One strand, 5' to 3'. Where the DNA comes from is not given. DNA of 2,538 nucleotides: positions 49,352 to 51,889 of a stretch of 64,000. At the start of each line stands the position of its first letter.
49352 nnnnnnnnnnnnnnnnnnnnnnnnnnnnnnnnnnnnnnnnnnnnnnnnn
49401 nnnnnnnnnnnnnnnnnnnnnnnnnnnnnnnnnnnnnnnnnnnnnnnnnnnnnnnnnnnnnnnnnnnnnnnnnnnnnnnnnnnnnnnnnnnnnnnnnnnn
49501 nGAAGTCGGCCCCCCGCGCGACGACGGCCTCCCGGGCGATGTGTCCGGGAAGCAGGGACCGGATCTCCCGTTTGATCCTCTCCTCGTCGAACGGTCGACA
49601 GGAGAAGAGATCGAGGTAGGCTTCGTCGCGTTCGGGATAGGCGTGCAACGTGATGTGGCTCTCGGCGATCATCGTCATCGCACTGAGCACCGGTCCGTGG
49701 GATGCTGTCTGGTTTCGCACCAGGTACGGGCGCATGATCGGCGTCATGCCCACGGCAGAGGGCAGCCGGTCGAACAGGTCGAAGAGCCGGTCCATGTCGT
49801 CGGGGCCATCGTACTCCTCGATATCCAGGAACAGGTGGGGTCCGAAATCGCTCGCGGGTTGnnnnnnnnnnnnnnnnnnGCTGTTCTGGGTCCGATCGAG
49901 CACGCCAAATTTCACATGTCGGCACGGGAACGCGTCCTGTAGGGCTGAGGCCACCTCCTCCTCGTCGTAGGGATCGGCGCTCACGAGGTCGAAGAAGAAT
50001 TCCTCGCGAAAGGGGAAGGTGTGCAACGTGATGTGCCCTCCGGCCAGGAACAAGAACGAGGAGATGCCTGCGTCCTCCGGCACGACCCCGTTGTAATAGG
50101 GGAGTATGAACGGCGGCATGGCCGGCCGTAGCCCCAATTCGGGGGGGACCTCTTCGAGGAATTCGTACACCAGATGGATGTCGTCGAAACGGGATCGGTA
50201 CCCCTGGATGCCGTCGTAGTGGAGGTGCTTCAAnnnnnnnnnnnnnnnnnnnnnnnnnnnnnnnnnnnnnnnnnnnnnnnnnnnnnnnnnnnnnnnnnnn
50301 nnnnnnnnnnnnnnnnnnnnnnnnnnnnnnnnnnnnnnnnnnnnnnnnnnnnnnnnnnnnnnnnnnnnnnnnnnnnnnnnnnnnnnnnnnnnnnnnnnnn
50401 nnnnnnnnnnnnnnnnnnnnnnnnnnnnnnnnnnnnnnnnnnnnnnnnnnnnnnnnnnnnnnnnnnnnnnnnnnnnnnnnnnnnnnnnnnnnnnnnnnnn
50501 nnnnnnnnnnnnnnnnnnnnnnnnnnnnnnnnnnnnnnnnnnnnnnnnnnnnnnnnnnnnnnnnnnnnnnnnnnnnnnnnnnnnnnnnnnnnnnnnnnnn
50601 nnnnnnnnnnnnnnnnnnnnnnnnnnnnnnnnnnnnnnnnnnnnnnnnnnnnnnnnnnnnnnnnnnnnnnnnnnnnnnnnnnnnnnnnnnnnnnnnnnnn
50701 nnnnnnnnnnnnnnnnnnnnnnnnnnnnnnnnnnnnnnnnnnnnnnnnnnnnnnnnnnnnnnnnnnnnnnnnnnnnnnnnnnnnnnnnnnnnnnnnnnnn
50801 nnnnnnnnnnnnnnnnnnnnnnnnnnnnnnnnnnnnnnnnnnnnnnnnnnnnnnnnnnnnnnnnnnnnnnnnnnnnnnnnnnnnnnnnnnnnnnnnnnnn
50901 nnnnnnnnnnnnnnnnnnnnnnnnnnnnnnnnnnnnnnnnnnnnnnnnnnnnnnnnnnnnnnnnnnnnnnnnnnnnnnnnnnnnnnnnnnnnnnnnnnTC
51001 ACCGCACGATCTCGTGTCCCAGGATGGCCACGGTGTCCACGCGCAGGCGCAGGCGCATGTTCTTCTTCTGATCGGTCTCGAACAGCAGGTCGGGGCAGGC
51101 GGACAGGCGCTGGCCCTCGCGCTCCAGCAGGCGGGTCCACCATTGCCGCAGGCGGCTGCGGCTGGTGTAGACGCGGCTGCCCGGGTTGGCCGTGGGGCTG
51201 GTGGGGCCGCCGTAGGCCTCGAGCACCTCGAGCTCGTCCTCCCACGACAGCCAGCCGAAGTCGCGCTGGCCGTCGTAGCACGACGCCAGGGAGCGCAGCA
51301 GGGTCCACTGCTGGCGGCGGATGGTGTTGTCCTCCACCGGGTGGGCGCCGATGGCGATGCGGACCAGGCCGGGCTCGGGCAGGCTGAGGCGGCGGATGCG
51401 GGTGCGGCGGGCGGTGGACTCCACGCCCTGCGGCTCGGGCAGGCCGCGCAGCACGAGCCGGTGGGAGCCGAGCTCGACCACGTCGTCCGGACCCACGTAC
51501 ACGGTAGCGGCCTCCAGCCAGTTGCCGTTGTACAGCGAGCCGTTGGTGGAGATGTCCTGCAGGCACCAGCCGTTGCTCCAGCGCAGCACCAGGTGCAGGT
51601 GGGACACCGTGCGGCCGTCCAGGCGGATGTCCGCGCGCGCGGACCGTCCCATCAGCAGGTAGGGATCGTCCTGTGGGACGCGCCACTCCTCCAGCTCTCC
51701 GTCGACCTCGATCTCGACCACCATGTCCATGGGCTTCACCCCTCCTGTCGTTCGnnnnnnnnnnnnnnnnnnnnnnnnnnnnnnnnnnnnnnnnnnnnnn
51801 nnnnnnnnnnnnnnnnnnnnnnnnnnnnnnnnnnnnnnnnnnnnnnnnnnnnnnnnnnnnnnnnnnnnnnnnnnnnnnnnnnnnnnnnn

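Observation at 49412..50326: Fused pseudo-dimeric AdoMetDC-like protein in which only the second half keeps the Glu-Ser self-processing site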

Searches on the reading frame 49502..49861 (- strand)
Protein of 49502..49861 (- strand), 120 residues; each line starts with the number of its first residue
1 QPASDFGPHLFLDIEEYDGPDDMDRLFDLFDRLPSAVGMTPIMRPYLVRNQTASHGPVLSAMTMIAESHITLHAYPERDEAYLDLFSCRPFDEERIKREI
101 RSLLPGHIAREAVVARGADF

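Call 53: search_solved_structures(query=A4, max_evalue=1, show_alignments=2)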
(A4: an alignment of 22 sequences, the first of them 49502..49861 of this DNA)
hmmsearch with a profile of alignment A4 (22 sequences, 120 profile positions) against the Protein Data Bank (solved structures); distinct sequences matched with E-value up to 1: 6.
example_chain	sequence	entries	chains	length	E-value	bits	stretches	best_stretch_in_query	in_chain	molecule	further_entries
1tlu_A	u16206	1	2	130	1.2e-05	28.5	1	59-117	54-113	S-adenosylmethionine decarboxylase proenzyme, AdoMetDC, SamDC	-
1vr7_A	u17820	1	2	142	1.3e-05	28.3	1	59-117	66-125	S-adenosylmethionine decarboxylase proenzyme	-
1tmi_A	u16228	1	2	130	6e-05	26.2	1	59-117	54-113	S-adenosylmethionine decarboxylase proenzyme, AdoMetDC, SamDC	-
2iii_A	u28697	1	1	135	0.00026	24.1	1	59-117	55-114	S-adenosylmethionine decarboxylase proenzyme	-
3iwb_A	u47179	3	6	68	0.037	17.2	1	69-117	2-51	S-adenosylmethionine decarboxylase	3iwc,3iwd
9z6y_H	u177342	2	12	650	0.89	12.7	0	13-104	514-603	Drt3b reverse transcriptase protein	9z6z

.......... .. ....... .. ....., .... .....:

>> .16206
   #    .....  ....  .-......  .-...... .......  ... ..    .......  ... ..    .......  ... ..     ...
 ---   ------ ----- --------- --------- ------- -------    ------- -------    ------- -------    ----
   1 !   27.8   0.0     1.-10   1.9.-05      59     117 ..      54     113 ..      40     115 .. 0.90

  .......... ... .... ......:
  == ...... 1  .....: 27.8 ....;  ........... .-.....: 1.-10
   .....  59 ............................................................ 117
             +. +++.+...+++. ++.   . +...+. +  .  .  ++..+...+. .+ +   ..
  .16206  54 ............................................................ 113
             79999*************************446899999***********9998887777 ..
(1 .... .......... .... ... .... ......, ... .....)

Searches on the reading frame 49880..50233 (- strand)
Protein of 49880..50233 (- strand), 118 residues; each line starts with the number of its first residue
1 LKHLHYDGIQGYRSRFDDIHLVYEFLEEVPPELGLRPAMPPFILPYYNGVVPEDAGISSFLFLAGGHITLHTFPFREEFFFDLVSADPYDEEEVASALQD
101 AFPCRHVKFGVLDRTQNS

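Call 52: search_solved_structures(query=A3, max_evalue=1, show_alignments=2)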
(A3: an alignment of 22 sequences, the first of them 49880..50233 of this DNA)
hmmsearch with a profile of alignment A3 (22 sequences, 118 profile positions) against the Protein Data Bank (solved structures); distinct sequences matched with E-value up to 1: 3.
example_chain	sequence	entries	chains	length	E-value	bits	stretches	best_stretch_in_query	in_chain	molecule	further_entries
1tmi_A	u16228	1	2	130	0.00015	25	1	2-115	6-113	S-adenosylmethionine decarboxylase proenzyme, AdoMetDC, SamDC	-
1tlu_A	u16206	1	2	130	0.00016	25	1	2-115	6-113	S-adenosylmethionine decarboxylase proenzyme, AdoMetDC, SamDC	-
1vr7_A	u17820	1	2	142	0.00021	24.5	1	2-115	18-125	S-adenosylmethionine decarboxylase proenzyme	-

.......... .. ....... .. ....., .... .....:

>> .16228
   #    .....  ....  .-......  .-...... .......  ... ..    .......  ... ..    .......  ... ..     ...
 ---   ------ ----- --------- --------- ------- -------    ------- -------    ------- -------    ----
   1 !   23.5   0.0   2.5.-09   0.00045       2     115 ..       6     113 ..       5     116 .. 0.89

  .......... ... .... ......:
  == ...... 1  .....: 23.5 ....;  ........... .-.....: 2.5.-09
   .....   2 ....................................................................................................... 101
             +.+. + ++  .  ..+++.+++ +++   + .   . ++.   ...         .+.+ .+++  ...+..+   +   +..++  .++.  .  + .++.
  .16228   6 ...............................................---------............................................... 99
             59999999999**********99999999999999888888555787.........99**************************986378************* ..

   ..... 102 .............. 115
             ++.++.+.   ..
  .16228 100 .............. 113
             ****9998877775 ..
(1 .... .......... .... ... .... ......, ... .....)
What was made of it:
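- On AdoMetDC fold / Pfam PF02675 (class 1b pyruvoyl enzymes): Each half separately hits T. maritima AdoMetDC (calls 52, 53).
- Checked: Profiles of each half separately hit T. maritima AdoMetDC: half 1 E=1.5e-4 over residues 6-113, half 2 E=1.2e-5 (calls 52, 53).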

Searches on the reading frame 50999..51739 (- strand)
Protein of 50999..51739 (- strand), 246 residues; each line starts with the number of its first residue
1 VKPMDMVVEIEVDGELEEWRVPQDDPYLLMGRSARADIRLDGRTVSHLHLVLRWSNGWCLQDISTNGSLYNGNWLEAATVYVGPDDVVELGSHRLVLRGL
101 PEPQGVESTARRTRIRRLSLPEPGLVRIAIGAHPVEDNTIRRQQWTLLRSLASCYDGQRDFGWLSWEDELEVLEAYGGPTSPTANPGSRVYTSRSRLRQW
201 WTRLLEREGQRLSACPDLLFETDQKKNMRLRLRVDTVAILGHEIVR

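Call 4: search_protein_families(library=pfam, proteins=[window:50999-51739:-], max_evalue=0.01)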
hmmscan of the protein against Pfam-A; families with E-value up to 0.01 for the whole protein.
window:50999-51739:- (246 aa): 2 families
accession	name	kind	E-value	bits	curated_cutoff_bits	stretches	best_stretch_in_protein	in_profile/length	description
PF00498.31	FHA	-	1.7e-10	41.6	20.7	1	29-91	2-67/67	FHA domain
PF16697.10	Yop-YscD_cpl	-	2.3e-07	31.4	33.2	1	28-97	19-90/94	Inner membrane component of T3SS, cytoplasmic domain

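Call 5: search_protein_families(library=ncbifam, proteins=[window:50999-51739:-], max_evalue=0.01)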
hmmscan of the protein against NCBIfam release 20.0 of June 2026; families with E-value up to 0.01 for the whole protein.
window:50999-51739:- (246 aa): 3 families
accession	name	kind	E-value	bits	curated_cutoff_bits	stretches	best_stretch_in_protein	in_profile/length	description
TIGR03354.1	VI_FHA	hypoth_equivalog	2.3e-05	24.4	120.25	1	28-95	26-99/420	type VI secretion system-associated FHA domain protein TagH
NF049868.1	FhaB_Rv0019c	equivalog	9.2e-05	22.5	125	1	12-92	72-153/158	FHA domain-containing protein FhaB/FipA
NF041660.2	oxygluDhInhib_OdhI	equivalog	0.00065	19.6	200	1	24-96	54-126/130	oxoglutarate dehydrogenase inhibitor Odhl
